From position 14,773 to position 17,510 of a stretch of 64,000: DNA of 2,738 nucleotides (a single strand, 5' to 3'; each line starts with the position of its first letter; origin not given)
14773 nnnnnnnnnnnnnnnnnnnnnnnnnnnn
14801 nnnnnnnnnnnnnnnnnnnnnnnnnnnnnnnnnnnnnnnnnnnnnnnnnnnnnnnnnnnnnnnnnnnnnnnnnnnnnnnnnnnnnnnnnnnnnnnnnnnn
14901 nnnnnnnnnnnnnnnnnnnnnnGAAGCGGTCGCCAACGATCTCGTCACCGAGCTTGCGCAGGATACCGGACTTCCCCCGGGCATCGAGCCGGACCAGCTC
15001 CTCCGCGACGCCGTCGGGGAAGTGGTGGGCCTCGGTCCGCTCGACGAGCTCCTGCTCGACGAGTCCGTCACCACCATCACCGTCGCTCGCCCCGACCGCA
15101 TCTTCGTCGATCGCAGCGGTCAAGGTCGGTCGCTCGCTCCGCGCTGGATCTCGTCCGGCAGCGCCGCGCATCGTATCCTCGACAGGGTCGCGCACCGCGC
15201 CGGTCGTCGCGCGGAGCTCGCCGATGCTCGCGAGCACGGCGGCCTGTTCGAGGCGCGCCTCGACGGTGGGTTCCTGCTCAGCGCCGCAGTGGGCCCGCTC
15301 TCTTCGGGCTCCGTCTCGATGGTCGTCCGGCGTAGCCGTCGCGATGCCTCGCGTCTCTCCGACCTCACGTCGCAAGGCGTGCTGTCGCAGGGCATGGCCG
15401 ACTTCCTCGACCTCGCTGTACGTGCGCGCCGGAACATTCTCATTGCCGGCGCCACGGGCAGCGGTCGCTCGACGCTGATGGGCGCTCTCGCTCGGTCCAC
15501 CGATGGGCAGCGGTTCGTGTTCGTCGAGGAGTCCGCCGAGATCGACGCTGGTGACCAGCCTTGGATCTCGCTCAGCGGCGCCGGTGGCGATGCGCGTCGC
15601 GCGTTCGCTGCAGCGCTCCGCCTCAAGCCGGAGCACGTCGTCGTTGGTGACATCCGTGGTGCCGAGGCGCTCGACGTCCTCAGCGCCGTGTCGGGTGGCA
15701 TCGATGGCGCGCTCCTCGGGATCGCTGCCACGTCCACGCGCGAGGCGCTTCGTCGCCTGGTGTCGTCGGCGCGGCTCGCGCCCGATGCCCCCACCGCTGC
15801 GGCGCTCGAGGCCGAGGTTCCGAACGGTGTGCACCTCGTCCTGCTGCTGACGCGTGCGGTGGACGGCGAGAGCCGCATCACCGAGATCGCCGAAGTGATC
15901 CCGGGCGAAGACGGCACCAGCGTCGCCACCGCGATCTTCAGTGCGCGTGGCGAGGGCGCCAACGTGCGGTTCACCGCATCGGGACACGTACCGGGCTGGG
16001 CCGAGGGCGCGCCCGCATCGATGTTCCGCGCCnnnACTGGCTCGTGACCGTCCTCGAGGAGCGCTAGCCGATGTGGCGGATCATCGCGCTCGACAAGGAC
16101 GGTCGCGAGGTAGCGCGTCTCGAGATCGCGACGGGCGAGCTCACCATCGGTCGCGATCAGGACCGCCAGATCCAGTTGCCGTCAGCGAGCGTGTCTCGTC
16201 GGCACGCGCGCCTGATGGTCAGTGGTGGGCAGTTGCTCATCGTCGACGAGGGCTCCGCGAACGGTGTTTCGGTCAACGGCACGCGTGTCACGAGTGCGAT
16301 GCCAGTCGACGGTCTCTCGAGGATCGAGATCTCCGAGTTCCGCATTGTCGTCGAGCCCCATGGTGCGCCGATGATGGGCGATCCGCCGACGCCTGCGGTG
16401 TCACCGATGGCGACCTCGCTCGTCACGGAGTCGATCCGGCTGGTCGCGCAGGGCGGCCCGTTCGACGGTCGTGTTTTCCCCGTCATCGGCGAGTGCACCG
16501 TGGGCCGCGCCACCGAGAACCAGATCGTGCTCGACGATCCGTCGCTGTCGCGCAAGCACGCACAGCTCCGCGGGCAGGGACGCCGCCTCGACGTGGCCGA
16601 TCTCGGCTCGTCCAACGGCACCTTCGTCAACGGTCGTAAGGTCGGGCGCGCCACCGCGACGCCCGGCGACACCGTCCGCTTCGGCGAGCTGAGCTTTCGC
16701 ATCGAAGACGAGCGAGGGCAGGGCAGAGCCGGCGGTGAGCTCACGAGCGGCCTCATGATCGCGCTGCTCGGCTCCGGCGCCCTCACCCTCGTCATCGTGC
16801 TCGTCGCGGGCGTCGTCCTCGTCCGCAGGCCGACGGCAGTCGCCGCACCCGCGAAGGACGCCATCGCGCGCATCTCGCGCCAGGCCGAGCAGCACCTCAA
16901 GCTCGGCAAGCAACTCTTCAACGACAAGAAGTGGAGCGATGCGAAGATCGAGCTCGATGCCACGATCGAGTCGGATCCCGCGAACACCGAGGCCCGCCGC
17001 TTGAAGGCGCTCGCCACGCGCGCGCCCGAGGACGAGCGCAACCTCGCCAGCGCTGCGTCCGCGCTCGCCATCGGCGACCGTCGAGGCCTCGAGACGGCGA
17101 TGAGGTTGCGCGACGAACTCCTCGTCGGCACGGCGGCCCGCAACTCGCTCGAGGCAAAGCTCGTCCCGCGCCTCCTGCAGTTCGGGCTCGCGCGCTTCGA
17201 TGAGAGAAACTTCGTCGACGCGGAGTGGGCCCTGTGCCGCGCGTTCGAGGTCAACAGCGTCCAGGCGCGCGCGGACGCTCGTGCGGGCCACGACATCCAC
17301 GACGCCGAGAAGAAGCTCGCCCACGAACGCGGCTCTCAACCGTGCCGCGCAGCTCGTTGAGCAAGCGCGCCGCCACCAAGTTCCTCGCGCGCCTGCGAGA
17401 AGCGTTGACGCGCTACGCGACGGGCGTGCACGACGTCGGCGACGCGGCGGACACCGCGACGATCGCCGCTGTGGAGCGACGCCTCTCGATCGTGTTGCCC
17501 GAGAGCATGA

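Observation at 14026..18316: Orphan FHA-CpaF ATPase module with degenerate P-loop, double-FHA membrane protein and SUKH protein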

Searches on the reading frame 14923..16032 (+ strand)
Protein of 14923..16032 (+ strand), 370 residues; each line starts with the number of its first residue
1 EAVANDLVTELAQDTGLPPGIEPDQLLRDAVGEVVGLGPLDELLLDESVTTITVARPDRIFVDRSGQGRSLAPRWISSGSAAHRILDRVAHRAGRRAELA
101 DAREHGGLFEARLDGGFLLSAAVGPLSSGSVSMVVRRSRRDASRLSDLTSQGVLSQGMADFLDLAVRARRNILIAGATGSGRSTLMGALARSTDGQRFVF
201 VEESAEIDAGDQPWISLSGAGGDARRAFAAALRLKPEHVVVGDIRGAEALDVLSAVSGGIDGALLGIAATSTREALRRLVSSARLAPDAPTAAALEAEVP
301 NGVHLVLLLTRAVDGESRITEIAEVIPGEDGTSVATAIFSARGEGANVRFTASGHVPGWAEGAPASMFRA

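Call 16: find_related_loci(query=A1, collection=genome_contigs, flank=10000)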
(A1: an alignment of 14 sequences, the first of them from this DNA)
Query A1 (350 aa) in genome_contigs; peptide patterns used: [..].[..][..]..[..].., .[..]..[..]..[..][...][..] (x = any residue, [..] = any of these).
205 stretches matched a pattern; 106 encode a relative of the query (tblastn E <= 1e-3); the best 80 are kept; 80 distinct loci.
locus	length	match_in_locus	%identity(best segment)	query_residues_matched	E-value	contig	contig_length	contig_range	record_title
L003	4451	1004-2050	90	1-350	0e+0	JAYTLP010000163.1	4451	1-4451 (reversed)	MAG: Myxococcales bacterium isolate GFS_3369 GFS_3369_162, whole genome shotgun sequence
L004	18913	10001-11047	68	1-350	3e-146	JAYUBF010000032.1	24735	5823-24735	MAG: Myxococcales bacterium isolate GFS_6713 GFS_6713_31, whole genome shotgun sequence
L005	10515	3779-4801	54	1-349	9e-101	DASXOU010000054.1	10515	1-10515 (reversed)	MAG TPA_asm: Polyangia bacterium isolate SMAG_U5390 k141_2974455, whole genome shotgun sequence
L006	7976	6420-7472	52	1-349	3e-100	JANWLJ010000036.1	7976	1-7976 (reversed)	MAG: Polyangium sp. isolate CRAIB_MAG117 c_000000013465, whole genome shotgun sequence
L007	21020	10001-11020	54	1-348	4e-99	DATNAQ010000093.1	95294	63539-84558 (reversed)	MAG TPA_asm: Polyangia bacterium isolate SMAG_U11165 k141_1016898, whole genome shotgun sequence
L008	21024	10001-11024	55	1-349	1e-84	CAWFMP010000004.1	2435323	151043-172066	MAG: uncultured delta proteobacterium isolate MFD06435.bin.2.192 genome assembly, contig: contig_37184, whole genome sho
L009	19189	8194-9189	47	1-349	4e-77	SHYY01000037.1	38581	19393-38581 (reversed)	MAG: Myxococcales bacterium isolate Baikal-deep-G131 BACOMB-C4486, whole genome shotgun sequence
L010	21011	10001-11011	42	1-347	3e-70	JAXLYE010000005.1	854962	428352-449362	MAG: Polyangia bacterium isolate STL-MYX5 C1.81.fa-5, whole genome shotgun sequence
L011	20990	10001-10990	42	1-340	1e-69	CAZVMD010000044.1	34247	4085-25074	MAG TPA_asm: uncultured Myxococcales bacterium isolate SRP189682_co2_147 genome assembly, contig: NODE_1495_length_34247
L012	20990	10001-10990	43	1-340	2e-67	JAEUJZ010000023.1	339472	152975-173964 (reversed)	MAG: Myxococcales bacterium isolate new MAG-82 k141_1852420, whole genome shotgun sequence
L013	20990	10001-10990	43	1-340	3e-67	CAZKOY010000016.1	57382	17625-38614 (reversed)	MAG TPA_asm: uncultured Myxococcales bacterium isolate SRP189682_co2_316 genome assembly, contig: NODE_448_length_57382_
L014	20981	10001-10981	44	4-340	6e-64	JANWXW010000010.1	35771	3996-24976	MAG: Myxococcota bacterium isolate SKYG55 k141_499335, whole genome shotgun sequence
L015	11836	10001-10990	42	1-340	5e-63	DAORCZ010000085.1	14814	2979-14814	MAG TPA_asm: Pseudomonadota bacterium isolate AMR_MDS_0893 NODE_2580_length_14814_cov_6.470425, whole genome shotgun seq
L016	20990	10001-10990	42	1-340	4e-62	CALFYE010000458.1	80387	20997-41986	MAG TPA_asm: uncultured Myxococcales bacterium isolate SRR6231182_bin.43_CONCOCT_v1.1_MAG genome assembly, contig: ERZ65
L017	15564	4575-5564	41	1-340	2e-61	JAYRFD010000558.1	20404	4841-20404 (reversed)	MAG: Polyangia bacterium isolate SH_SHASGE3bin.23 k141_720202, whole genome shotgun sequence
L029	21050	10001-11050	36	1-341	4e-52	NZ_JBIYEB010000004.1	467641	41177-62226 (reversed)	Caballeronia udeis strain GAS109 Ga0573059_04, whole genome shotgun sequence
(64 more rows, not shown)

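Call 38: search_solved_structures(query=window:14923-16032:+, max_evalue=0.00001, show_alignments=2)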
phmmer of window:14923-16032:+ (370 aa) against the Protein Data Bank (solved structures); distinct sequences matched with E-value up to 0.00001: 13.
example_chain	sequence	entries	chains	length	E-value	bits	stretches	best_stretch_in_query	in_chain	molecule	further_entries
8rkd_E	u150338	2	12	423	3.7e-34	122.2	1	6-339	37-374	Pilus assembly ATPase CpaF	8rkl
8rjf_A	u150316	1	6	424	3.7e-34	122.2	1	6-339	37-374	Pilus assembly ATPase CpaF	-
9e24_A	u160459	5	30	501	6e-34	121.5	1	6-339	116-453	CpaF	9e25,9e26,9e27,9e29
2oap_1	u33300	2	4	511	2.3e-12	50.5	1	35-260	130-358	Type II secretion system protein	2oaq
2gza_A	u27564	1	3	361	5.9e-11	45.9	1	159-279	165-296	Type IV secretion system protein VirB11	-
6bge_A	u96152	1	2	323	3.1e-09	40.2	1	166-282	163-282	VirB11-like protein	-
1g6o_A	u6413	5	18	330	3.3e-09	40.2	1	166-282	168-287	CAG-ALPHA | virB11 homolog | Cag-alfa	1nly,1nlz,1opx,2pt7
1p9r_A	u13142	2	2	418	1.5e-07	34.7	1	105-265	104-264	General secretion pathway protein E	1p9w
4ii7_A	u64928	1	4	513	2.1e-07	34.2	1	126-259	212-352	FlaI ATPase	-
4pht_A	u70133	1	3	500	2.5e-07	34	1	97-265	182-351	General secretory pathway protein E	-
4kss_A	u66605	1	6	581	3e-07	33.7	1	105-265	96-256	Type II secretion system protein E, hemolysin-coregulated protein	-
4ksr_A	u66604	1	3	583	3e-07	33.7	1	105-265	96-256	Type II secretion system protein E, Hemolysin-coregulated protein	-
4ihq_A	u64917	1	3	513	7.5e-07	32.4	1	126-259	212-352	FlaI ATPase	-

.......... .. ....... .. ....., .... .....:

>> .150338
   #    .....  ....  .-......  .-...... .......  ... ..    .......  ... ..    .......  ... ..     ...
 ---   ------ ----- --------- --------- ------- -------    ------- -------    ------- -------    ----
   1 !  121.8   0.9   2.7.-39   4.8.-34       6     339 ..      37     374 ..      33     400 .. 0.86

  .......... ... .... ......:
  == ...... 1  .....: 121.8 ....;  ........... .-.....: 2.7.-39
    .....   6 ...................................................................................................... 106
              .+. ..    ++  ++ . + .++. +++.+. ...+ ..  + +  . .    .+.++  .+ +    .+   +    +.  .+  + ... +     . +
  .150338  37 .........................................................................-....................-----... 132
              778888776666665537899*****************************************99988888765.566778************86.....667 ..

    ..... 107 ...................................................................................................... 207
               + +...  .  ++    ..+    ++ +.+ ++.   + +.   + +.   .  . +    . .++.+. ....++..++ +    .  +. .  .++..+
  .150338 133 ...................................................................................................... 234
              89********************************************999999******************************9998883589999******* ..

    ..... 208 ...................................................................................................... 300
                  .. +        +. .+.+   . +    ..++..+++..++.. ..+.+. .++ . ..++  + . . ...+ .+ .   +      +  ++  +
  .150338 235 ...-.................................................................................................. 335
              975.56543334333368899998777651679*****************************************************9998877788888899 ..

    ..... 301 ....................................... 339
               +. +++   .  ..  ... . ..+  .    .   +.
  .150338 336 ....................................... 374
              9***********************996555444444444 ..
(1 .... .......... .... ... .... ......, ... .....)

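Call 56: search_protein_families(library=pfam, proteins=[L029:11070-11966:+, L029:11971-12852:+], max_evalue=0.001)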
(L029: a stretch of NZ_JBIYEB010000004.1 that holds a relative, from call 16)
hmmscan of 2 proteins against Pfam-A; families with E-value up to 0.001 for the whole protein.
L029:11070-11966:+ (298 aa): 1 family
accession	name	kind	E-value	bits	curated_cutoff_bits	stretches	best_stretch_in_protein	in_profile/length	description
PF00482.28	T2SSF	-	1.9e-18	67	25.2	1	132-255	3-123/125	Type II secretion system (T2SS), protein F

L029:11971-12852:+ (293 aa): 1 family
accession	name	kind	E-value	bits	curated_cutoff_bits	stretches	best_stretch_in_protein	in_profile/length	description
PF00482.28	T2SSF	-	1.7e-19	70.5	25.2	1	154-279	2-123/125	Type II secretion system (T2SS), protein F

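Call 70: search_protein_representatives(alignment_id=A1)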
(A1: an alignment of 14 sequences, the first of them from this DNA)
Query: 14 sequences, 351 profile positions. Proteins with E-value up to 0.001 (for the whole library): 29074; up to 1e-10: 14205; up to 1e-30: 4038. The best 150 are listed.
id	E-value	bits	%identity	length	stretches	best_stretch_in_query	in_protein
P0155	4.3e-188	640.9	-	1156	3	5-325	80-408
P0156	3.9e-178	608.1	-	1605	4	7-339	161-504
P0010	1.3e-168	576.8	-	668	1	1-351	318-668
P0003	1.5e-156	537.1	-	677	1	1-351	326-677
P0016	3.8e-155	532.5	-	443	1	1-351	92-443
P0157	6.9e-140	482.3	-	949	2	5-327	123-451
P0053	1.0e-137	475.2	-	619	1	1-350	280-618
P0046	1.9e-137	474.3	-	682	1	4-351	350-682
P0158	1.6e-127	441.6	-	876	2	5-330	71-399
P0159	7.7e-126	436.1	-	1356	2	7-340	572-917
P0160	4.6e-117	407.3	-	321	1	37-351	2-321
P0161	5.4e-117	407.0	-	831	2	8-336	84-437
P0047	1.2e-115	402.6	-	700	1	1-344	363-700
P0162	9.8e-106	370.0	-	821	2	10-339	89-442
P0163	2.6e-103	362.0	-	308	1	14-336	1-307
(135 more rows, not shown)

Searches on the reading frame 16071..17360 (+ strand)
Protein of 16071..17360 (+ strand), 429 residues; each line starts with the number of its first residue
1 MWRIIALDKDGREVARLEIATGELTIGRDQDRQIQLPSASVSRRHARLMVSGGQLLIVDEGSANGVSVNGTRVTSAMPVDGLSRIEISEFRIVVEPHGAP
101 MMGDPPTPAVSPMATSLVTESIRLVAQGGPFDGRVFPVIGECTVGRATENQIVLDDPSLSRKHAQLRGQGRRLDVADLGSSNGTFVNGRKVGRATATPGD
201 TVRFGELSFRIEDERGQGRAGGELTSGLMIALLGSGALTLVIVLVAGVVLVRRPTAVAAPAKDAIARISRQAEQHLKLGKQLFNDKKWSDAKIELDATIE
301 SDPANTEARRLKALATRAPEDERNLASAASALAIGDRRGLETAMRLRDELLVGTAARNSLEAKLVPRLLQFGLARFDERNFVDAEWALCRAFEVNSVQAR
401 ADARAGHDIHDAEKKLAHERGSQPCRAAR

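Call 5: search_protein_families(library=pfam, proteins=[window:16071-17360:+], max_evalue=0.01)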
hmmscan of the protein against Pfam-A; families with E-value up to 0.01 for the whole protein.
window:16071-17360:+ (429 aa): 2 families
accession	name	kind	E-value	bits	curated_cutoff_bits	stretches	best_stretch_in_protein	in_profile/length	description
PF00498.31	FHA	-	8.7e-35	119.4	20.7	2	142-205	1-67/67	FHA domain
PF16697.10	Yop-YscD_cpl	-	8e-26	90.6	33.2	2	130-214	6-93/94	Inner membrane component of T3SS, cytoplasmic domain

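Call 6: search_protein_families(library=ncbifam, proteins=[window:16071-17360:+], max_evalue=0.01)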
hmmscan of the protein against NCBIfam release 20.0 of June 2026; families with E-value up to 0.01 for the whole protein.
window:16071-17360:+ (429 aa): 7 families
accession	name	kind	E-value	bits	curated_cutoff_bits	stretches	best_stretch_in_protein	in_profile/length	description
NF049868.1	FhaB_Rv0019c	equivalog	2e-29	102.7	125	2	120-209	65-156/158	FHA domain-containing protein FhaB/FipA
NF041660.2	oxygluDhInhib_OdhI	equivalog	9.2e-25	87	200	2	112-207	27-123/130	oxoglutarate dehydrogenase inhibitor Odhl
NF052573.1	HisKinEspAMyxo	equivalog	5.9e-19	67.6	1400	2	132-207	37-114/755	serine histidine kinase EspA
NF033760.1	gliding_GltG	equivalog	8.1e-18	64.3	650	2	144-226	28-109/650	adventurous gliding motility protein GltG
NF052403.1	ESX1TransRegEspM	equivalog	5.8e-17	61.6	550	2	10-77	17-83/367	ESX-1 type VII secretion system transcriptional regulator EspM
TIGR03354.1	VI_FHA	hypoth_equivalog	1.9e-16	60.9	120.25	2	13-118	15-126/420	type VI secretion system-associated FHA domain protein TagH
TIGR02500.1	type_III_yscD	equivalog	2.5e-06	26.7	86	1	15-92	13-62/413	type III secretion system inner membrane ring subunit SctD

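Call 68: search_protein_families(library=padloc, proteins=[window:16071-17360:+], max_evalue=0.01)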
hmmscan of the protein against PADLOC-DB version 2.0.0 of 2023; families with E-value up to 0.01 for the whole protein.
window:16071-17360:+ (429 aa): 0 families

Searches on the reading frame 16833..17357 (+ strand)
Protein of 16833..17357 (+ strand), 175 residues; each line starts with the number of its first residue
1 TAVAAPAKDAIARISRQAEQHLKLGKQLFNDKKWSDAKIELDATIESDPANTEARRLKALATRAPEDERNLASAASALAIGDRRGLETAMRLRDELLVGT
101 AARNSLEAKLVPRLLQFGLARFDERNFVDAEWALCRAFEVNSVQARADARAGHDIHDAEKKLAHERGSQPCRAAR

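Call 76: search_solved_structures(query=window:16833-17357:+, max_evalue=1)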
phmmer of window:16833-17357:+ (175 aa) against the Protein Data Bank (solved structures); distinct sequences matched with E-value up to 1: 4.
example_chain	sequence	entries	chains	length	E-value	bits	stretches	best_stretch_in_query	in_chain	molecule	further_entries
2y4t_A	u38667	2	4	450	0.0063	19.7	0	17-55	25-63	DNAJ HOMOLOG SUBFAMILY C MEMBER 3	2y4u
3ieg_A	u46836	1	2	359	0.023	17.9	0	18-57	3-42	DnaJ homolog subfamily C member 3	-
21nr_A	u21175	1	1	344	0.5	13.5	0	62-119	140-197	TLP-IPT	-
6vl6_B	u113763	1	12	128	0.69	13.1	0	16-56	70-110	T33_dn2B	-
